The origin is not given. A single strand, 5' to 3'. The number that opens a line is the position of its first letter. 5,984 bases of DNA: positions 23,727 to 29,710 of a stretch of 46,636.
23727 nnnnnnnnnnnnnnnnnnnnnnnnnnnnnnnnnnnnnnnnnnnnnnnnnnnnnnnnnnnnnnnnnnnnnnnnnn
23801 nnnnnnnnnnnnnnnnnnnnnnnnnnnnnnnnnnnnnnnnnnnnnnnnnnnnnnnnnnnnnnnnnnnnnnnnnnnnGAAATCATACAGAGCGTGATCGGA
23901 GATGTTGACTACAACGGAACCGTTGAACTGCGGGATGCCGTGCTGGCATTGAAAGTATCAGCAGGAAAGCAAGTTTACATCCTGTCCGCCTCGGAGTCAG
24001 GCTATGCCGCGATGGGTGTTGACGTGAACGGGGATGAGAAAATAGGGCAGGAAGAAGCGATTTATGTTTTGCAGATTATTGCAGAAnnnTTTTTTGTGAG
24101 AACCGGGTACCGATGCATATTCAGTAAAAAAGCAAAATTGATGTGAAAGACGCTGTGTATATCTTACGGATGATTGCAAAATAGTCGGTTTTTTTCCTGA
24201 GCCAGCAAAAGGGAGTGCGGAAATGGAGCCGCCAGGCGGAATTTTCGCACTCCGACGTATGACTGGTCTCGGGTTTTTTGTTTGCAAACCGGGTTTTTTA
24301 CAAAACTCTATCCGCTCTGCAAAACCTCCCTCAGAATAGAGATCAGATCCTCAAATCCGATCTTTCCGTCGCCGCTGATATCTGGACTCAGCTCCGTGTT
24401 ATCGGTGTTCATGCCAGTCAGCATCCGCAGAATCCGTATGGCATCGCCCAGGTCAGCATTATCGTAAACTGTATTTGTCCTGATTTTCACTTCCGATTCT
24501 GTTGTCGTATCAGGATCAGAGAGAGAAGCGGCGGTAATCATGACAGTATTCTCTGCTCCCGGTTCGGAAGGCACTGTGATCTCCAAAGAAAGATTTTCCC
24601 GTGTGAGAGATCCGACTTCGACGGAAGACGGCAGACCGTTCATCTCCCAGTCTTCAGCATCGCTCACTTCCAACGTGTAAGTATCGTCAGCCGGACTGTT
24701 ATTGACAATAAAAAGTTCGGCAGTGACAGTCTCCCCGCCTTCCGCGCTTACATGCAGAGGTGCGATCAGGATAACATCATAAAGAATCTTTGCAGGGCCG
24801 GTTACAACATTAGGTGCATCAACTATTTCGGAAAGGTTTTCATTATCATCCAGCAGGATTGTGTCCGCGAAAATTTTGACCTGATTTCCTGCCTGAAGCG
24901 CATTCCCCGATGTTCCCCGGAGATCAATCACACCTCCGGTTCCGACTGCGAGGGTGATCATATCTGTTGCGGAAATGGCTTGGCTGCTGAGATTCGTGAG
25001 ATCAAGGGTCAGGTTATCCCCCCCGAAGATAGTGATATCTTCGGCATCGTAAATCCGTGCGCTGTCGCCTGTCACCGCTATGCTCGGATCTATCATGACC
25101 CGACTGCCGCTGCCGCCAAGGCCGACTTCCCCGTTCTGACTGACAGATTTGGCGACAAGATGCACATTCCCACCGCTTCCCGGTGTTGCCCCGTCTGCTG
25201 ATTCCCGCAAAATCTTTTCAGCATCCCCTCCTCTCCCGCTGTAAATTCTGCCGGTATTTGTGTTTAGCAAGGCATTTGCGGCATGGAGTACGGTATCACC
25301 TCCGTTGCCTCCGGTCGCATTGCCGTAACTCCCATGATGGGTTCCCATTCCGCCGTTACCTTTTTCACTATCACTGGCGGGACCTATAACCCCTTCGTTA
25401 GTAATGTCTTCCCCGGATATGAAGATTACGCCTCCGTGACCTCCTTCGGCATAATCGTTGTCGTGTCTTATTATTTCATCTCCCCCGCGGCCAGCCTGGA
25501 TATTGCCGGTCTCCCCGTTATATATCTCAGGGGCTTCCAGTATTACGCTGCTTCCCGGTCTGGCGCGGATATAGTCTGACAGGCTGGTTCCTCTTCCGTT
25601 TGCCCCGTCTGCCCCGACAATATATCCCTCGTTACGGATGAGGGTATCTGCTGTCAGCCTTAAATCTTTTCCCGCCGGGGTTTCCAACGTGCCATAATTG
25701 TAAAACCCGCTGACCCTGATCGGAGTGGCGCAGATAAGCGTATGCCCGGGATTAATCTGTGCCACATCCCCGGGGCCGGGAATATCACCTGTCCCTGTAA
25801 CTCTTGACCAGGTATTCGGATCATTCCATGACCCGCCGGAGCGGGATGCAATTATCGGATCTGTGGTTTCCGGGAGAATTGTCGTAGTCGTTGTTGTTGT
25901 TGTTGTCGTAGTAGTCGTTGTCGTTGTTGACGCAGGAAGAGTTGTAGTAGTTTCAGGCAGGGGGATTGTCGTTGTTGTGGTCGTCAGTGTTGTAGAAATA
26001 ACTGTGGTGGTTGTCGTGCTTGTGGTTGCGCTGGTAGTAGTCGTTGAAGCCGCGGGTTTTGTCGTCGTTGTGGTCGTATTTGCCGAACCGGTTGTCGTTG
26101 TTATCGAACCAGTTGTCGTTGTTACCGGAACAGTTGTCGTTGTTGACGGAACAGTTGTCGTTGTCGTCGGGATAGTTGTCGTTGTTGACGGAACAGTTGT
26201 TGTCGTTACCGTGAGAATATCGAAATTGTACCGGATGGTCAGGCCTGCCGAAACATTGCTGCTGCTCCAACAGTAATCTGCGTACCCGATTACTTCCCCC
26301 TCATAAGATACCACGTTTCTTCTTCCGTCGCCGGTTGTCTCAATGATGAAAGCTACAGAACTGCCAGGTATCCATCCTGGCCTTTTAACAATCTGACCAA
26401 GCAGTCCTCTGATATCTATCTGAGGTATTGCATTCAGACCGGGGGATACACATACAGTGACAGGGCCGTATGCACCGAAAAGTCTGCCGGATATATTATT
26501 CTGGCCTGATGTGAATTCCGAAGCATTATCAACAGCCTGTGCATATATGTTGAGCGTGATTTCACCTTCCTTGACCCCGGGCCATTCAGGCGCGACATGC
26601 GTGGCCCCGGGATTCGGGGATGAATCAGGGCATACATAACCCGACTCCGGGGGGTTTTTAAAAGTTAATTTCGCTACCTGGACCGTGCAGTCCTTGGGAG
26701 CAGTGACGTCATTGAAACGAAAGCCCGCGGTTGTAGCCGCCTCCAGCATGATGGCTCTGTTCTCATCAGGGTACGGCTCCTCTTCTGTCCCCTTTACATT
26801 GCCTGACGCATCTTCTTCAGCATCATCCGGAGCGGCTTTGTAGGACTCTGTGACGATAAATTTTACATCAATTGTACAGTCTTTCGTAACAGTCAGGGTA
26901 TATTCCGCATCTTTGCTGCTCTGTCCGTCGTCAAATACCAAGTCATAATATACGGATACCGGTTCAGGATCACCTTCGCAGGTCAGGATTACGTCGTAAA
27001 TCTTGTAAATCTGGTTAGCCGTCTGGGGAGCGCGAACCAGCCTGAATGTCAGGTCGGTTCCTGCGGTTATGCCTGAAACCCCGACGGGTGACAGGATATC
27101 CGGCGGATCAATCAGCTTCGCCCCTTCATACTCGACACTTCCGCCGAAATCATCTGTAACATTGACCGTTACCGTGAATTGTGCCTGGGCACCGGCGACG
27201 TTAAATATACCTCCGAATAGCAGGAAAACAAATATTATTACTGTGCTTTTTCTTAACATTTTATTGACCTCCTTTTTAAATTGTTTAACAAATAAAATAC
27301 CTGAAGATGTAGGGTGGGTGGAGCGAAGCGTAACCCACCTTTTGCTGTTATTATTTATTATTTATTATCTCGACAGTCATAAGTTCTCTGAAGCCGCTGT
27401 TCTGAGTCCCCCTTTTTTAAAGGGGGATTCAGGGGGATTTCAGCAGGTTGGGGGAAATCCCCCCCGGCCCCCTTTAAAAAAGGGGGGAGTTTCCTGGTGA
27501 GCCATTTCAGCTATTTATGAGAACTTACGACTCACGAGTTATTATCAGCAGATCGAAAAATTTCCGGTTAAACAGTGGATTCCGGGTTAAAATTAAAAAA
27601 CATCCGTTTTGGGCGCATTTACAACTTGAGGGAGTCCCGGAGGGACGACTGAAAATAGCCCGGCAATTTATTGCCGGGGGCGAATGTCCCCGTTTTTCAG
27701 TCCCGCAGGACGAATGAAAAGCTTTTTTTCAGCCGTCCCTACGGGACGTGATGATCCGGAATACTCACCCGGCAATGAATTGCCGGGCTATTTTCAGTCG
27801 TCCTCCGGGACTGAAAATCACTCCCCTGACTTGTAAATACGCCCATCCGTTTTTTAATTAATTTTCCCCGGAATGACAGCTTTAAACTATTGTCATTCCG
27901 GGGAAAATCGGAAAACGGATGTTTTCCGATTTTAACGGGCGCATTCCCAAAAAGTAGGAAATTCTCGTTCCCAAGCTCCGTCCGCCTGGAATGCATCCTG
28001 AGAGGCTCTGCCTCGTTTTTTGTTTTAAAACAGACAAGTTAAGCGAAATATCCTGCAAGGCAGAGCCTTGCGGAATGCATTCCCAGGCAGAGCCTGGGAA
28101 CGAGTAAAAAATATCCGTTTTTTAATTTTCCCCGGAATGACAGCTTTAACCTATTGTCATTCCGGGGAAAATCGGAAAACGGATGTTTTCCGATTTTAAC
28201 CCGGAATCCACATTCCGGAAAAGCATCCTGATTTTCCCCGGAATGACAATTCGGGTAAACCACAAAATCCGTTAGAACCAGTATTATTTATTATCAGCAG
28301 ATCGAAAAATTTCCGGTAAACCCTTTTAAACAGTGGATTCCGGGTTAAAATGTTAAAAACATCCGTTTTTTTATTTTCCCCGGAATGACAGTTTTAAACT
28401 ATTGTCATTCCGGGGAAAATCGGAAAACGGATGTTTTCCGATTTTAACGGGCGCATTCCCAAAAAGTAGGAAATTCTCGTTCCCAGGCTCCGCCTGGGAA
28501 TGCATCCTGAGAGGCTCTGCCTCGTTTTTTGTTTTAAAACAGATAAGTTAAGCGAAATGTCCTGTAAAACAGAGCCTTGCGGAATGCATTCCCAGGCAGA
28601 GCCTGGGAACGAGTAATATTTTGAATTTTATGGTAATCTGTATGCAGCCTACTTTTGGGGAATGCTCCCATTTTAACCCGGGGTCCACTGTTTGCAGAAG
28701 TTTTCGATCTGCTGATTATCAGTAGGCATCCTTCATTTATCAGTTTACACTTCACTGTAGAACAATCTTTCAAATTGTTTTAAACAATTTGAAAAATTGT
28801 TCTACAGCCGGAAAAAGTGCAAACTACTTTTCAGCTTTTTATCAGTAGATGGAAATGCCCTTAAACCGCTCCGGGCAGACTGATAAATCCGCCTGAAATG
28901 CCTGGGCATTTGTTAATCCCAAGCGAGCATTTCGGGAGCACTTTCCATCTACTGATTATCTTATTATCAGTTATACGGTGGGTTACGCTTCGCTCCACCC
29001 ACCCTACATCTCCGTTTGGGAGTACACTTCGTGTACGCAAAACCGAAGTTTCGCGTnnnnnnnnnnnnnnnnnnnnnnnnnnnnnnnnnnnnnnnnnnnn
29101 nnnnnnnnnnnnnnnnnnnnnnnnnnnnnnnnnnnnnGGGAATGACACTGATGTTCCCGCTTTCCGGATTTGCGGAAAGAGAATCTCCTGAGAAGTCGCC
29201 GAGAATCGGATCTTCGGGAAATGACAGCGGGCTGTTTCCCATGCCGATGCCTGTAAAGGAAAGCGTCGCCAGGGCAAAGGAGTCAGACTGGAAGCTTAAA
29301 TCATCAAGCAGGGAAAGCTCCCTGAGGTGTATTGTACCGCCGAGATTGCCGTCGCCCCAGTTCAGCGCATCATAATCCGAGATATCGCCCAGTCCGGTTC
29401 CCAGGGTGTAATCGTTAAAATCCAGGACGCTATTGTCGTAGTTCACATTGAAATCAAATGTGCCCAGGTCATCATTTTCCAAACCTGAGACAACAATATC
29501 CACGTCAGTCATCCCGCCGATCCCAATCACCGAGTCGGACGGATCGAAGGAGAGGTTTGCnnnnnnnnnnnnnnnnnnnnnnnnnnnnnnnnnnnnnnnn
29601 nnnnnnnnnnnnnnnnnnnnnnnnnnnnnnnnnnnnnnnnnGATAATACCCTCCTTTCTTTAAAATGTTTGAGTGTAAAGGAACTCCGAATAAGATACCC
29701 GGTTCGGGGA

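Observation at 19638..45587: Putative non-cellulosomal cohesin–dockerin surface-display locus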

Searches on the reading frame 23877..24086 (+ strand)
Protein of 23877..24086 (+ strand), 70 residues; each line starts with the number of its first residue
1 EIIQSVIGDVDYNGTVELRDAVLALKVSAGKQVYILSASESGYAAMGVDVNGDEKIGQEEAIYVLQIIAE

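Call 12: search_protein_families(library=pfam, proteins=[window:23889-24086:+], max_evalue=10)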
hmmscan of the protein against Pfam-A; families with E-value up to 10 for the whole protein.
seq(66 aa): 3 families
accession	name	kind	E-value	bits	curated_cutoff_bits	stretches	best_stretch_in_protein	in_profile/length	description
PF00404.24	Dockerin_1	-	0.013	16.1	22.9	1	4-52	2-44/57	Dockerin type I domain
PF00036.39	EF-hand_1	-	0.055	13.5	25.4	1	44-61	9-26/29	EF hand domain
PF13405.12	EF-hand_6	-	0.21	11.9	25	0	45-62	10-27/30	EF-hand domain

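Call 70: search_protein_representatives(protein=window:23877-24086:+)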
Query: 70 residues. Proteins with E-value up to 0.001 (for the whole library): 488; up to 1e-10: 5; up to 1e-30: 0. The best 150 are listed.
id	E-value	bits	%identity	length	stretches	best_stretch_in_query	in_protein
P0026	1.4e-17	78.9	35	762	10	6-67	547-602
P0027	1.6e-14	69.2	42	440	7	7-68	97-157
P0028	4.2e-12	61.6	42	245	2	4-68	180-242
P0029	6.5e-11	57.9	49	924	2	6-70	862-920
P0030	6.7e-11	57.8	47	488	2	7-68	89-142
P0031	2.2e-10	56.2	46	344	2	8-68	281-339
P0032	2.6e-10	56.0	47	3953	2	6-70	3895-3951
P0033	1.6e-09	53.5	42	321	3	6-69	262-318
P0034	2.6e-09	52.8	55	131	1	7-69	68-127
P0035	3.4e-09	52.5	61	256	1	6-67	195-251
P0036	7.8e-09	51.4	59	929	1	7-66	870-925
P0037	9.2e-09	51.1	55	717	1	6-69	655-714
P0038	4.9e-08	48.8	50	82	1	5-69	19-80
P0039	5.2e-08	48.8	49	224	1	4-66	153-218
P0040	5.6e-08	48.7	38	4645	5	14-59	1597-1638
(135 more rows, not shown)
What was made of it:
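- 19638..24089 (+): 1483-aa secreted protein: 2x Lcl_C/DUF1566, InlB-B repeats, reprolysin-like M12 metalloprotease and BACON. It ends in a type-B dockerin-like tail at 23892-24086. No link to the cohesin is shown. The type-B family has 488 representatives (call 70).
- Type B is a large independent family of 488 representatives, often in tandem copies (call 70), which suggests its own partners.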

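Call 73: search_solved_structures(query=A5, max_evalue=1, show_alignments=1)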
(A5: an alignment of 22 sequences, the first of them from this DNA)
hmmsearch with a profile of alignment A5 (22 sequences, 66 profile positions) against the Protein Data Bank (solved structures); distinct sequences matched with E-value up to 1: 154 (the best 60 are shown).
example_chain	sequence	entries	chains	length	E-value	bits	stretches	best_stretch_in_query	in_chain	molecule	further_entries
5t7c_A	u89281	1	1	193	4.8e-06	29.5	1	6-63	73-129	Hippocalcin-like protein 1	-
1bjf_A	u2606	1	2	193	9.8e-06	28.5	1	6-63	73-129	NEUROCALCIN DELTA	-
4fl4_A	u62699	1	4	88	1.1e-05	28.3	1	4-55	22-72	Glycoside hydrolase family 9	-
5g4p_A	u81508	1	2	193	1.9e-05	27.6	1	6-63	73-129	Neuron-specific calcium-binding protein hippocalcin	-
5g58_A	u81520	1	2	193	1.9e-05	27.6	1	6-63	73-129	Neuron-specific calcium-binding protein hippocalcin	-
5m6c_A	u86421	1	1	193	1.9e-05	27.6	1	6-63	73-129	Neuron-specific calcium-binding protein hippocalcin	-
5m6c_E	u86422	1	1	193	1.9e-05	27.6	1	6-63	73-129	Neuron-specific calcium-binding protein hippocalcin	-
5m2o_B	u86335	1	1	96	2.2e-05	27.4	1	4-47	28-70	Group I Dockerin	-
8ajy_B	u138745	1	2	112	3.1e-05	26.9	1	4-61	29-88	Dockerin from ScaH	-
1clc_A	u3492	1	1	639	0.00013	24.9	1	2-55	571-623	ENDOGLUCANASE CELD; EC: 3.2.1.4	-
4cj0_A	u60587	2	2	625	0.00014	24.9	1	2-55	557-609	ENDOGLUCANASE D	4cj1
4uyq_B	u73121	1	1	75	0.00017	24.6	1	3-58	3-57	Cellulosomal scaffoldin adaptor protein B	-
6ar6_B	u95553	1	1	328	0.00042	23.3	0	39-52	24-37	DLD-4 darpin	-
8zvk_A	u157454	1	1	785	0.00043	23.3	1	3-56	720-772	AaBgIC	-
6kg9_A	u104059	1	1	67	0.00043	23.3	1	3-64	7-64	And cellulose-binding endoglucanase family 9 CelL ortholog dockerin domain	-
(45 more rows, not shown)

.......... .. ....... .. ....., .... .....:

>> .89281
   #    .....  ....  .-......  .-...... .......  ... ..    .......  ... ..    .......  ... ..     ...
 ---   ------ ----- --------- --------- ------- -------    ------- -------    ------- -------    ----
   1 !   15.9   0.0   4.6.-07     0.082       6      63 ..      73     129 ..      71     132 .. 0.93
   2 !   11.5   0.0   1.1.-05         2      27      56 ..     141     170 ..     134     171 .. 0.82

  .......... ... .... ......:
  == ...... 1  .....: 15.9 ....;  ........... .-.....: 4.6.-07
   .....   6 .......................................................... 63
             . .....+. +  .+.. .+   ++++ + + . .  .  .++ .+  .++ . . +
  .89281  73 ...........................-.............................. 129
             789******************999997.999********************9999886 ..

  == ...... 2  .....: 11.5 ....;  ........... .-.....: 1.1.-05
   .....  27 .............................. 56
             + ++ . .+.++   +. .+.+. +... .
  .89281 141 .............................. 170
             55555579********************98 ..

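Call 74: search_protein_families(library=pfam, alignment_id=A5, max_evalue=1)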
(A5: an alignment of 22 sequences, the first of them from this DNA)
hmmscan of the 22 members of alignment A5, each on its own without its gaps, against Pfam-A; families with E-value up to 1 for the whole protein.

A. member 1, seq(65 aa): 3 families
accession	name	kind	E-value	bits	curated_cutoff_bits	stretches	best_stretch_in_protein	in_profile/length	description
PF00404.24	Dockerin_1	-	0.013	16.1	22.9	1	3-51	2-44/57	Dockerin type I domain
PF00036.39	EF-hand_1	-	0.053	13.5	25.4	0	43-60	9-26/29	EF hand domain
PF13405.12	EF-hand_6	-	0.21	11.9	25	0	44-61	10-27/30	EF-hand domain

B. families by the number of members that match (of 22 scanned): 17 families
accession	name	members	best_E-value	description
PF00404.24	Dockerin_1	20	2.8e-08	Dockerin type I domain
PF00036.39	EF-hand_1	19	3e-07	EF hand domain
PF13405.12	EF-hand_6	18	1.1e-05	EF-hand domain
PF13202.12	EF-hand_5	12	6.9e-05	EF hand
PF13499.12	EF-hand_7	11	1.3e-07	EF-hand domain pair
PF01839.29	FG-GAP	10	6.8e-06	FG-GAP repeat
PF13517.12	FG-GAP_3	5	0.054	FG-GAP-like repeat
PF13833.12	EF-hand_8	3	0.033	EF-hand domain pair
PF25551.1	DUF7929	1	0.022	Domain of unknown function (DUF7929)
PF21434.3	TerS_N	1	0.041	Phage G20C small terminase, N-terminal domain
PF19717.4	DUF6212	1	0.065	Family of unknown function (DUF6212)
PF19577.5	DcaP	1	0.072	DcaP outer membrane protein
PF14658.12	EF-hand_9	1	0.079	EF-hand domain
PF18862.6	ApeA_NTD1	1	0.092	ApeA N-terminal domain 1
PF13363.11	BetaGal_dom3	1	0.13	Beta-galactosidase, domain 3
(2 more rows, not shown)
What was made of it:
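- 20 of 22 type-B tails match Dockerin_1 at E <= 1 (call 74).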

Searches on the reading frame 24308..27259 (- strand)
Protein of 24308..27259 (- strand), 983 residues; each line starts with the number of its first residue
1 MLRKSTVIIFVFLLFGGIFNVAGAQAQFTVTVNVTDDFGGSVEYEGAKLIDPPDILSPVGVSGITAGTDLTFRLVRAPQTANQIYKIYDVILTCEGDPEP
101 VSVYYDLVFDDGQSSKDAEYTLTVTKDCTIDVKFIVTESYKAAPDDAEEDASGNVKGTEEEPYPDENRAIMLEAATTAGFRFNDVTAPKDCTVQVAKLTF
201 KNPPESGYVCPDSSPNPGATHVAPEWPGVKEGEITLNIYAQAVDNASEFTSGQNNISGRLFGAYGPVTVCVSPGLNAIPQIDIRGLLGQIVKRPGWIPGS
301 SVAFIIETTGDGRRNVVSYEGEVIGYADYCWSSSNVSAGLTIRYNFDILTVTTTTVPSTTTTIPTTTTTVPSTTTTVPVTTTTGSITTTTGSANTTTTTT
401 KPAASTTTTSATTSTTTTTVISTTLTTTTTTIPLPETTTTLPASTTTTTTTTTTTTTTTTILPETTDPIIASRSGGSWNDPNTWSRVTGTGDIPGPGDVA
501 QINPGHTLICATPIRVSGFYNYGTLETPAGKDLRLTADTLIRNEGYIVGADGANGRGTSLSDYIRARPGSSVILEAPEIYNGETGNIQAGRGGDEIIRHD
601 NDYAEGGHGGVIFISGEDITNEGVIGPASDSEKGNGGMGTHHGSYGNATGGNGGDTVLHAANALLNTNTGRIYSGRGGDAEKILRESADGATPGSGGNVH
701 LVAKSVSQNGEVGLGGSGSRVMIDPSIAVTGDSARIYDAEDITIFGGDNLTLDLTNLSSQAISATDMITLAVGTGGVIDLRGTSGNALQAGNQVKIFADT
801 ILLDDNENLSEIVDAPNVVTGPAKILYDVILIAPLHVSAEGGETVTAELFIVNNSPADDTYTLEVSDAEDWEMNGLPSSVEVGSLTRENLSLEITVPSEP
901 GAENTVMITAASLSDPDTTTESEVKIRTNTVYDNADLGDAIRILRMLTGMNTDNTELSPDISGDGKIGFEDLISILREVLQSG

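Call 9: search_protein_families(library=pfam, proteins=[window:24308-27259:-], max_evalue=1)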
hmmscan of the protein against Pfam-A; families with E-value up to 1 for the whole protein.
window:24308-27259:- (983 aa): 1 family
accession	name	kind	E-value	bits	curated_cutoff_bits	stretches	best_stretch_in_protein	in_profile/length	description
PF11614.14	FixG_C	-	0.052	14.2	25.6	1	849-920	37-110/119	IG-like fold at C-terminal of FixG, putative oxidoreductase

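Call 11: search_protein_families(library=ncbifam, proteins=[window:24308-27259:-], max_evalue=1)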
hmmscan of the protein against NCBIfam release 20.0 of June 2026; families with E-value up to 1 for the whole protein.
window:24308-27259:- (983 aa): 0 families

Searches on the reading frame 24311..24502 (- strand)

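Call 12: search_protein_families(library=pfam, proteins=[window:24311-24502:-], max_evalue=10)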
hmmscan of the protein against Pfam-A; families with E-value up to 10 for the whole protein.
seq(64 aa): 3 families
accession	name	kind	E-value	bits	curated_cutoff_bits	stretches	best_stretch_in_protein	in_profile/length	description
PF00036.39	EF-hand_1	-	0.01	15.8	25.4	1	41-59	10-28/29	EF hand domain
PF13405.12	EF-hand_6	-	0.031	14.4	25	1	41-58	10-27/30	EF-hand domain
PF13833.12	EF-hand_8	-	0.15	12.2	28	1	45-58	2-15/54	EF-hand domain pair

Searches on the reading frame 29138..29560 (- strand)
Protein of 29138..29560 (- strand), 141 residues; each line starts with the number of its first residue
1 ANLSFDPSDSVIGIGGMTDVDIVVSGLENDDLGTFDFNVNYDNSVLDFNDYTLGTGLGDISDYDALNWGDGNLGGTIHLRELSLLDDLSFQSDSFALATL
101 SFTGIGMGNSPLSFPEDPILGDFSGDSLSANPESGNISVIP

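Call 12: search_protein_families(library=pfam, proteins=[window:29138-29560:-], max_evalue=10)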
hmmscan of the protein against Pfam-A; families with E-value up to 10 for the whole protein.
seq(141 aa): 1 family
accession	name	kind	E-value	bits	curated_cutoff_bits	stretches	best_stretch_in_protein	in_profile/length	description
PF00963.24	Cohesin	-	6e-05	23.7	24.1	1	19-57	17-55/139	Cohesin domain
